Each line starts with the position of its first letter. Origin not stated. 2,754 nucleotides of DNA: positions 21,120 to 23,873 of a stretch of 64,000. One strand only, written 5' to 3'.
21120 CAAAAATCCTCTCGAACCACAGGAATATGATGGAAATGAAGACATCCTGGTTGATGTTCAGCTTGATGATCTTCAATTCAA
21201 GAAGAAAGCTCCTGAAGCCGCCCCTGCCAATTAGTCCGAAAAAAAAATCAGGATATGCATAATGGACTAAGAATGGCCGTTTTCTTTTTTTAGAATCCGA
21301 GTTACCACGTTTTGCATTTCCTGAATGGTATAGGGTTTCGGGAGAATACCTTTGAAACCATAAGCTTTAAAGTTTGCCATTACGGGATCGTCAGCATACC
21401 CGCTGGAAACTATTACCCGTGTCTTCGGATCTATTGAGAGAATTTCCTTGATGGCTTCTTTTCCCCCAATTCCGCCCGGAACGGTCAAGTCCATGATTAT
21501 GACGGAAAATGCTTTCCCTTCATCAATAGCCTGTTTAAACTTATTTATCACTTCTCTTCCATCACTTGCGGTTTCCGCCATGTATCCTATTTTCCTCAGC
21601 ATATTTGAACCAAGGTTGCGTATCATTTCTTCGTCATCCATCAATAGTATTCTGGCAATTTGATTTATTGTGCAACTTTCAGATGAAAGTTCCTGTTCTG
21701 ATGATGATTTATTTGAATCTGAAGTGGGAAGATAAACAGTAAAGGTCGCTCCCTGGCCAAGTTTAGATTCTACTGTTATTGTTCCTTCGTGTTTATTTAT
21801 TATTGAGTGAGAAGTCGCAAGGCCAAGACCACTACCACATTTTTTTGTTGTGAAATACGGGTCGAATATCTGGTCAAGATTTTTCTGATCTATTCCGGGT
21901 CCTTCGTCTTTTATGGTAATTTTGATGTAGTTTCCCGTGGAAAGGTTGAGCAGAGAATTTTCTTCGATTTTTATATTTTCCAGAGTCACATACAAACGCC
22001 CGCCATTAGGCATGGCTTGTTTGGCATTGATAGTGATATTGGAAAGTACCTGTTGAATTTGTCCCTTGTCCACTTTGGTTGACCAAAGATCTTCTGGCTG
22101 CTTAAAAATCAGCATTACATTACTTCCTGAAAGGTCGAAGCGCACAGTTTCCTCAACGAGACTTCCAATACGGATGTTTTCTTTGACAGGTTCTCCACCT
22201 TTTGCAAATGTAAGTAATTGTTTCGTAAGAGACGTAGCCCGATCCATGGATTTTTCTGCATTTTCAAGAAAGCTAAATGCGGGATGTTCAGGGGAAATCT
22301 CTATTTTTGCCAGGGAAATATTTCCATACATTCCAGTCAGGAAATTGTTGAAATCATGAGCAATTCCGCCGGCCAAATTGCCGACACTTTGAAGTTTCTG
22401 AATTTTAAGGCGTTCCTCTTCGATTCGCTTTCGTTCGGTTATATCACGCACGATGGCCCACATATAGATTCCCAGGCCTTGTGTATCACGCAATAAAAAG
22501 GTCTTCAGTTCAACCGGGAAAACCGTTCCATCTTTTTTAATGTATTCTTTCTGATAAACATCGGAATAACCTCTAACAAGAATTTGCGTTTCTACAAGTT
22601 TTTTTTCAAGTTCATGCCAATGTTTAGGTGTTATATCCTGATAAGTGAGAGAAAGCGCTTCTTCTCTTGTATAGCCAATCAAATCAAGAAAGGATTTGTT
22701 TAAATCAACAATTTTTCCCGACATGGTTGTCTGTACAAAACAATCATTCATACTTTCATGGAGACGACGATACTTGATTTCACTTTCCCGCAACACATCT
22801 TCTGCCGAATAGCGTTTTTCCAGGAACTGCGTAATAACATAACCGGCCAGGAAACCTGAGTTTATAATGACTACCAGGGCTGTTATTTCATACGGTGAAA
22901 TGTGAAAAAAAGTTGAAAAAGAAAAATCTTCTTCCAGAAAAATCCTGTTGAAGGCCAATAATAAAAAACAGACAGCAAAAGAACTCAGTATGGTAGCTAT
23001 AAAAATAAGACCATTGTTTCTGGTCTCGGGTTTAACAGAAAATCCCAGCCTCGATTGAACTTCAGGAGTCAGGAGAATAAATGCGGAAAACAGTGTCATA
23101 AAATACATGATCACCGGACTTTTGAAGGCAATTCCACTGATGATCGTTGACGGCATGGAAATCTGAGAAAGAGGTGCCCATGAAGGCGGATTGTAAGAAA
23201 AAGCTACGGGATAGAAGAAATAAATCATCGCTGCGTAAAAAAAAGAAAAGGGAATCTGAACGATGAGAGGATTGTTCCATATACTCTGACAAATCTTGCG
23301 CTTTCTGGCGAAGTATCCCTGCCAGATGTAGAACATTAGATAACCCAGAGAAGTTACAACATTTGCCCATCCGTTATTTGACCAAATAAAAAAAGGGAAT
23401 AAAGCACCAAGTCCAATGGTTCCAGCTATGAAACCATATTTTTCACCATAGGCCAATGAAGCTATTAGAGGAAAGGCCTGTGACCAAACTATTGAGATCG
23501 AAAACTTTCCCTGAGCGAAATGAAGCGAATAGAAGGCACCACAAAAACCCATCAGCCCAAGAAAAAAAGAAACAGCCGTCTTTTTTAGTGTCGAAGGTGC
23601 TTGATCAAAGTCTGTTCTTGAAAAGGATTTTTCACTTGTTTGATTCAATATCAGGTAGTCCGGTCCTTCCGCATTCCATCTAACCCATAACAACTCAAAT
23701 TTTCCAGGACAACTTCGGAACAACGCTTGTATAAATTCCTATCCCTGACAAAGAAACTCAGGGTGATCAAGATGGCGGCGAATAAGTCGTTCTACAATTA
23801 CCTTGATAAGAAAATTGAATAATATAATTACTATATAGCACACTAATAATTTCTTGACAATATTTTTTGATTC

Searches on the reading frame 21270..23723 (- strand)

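Call 59: search_protein_families(library=pfam, proteins=[window:21270-23723:-], max_evalue=0.0001)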
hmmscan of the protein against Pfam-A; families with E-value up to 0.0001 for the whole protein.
window:21270-23723:- (818 aa): 6 families
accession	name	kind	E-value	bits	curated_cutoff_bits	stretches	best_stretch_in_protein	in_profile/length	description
PF02518.31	HATPase_c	-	6.9e-23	81.6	26.4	1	552-667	2-109/111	Histidine kinase-, DNA gyrase B-, and HSP90-like ATPase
PF00072.30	Response_reg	-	8e-16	58.6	30.2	1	692-807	1-110/111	Response regulator receiver domain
PF13426.13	PAS_9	-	1.4e-12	48.2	27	1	327-430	2-103/103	PAS domain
PF00989.32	PAS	-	1.8e-07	31.6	22.6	1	318-428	3-113/113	PAS fold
PF08448.16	PAS_4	-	1.8e-06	28.6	23.1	1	323-433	2-110/110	PAS fold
PF00512.31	HisKA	-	8.3e-06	26.2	26.9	1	448-510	3-64/66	His Kinase A (phospho-acceptor) domain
